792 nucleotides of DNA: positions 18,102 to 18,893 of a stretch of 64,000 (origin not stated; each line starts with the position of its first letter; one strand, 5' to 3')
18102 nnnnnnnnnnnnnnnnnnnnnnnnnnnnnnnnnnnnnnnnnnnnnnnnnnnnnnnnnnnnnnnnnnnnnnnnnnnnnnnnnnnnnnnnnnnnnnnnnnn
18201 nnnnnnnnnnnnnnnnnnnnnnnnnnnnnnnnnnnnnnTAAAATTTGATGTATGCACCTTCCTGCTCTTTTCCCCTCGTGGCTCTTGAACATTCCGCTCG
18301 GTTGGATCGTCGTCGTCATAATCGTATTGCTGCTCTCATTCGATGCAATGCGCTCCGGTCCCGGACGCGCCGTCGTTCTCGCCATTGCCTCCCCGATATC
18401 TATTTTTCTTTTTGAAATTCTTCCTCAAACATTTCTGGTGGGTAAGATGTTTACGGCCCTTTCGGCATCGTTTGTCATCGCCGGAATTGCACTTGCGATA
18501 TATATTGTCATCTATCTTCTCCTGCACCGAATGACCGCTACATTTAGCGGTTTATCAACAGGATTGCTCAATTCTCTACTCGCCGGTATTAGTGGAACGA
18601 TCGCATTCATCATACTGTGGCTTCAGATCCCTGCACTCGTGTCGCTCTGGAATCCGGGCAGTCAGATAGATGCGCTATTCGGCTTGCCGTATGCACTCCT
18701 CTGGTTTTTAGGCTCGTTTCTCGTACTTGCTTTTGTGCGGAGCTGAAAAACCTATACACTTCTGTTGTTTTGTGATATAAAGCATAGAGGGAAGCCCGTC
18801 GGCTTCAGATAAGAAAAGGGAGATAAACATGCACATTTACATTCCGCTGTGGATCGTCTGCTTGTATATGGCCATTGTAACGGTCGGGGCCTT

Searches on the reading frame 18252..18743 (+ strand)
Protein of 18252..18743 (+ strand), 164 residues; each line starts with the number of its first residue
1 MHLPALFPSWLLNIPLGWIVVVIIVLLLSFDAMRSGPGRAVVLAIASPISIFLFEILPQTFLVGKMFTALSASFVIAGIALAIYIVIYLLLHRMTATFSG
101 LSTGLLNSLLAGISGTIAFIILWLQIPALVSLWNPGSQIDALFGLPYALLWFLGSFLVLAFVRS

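Call 3: search_protein_families(library=pfam, proteins=[window:18252-18743:+], max_evalue=0.01)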
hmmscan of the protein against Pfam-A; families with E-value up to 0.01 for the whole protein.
window:18252-18743:+ (164 aa): 0 families

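Call 33: search_protein_families(library=pfam, proteins=[window:18252-18743:+], max_evalue=0.05)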
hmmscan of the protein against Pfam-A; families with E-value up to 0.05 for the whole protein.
window:18252-18743:+ (164 aa): 0 families

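Call 80: search_protein_families(library=ncbifam, proteins=[window:18252-18743:+], max_evalue=0.001)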
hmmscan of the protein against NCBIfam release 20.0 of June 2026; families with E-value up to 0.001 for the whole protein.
window:18252-18743:+ (164 aa): 0 families
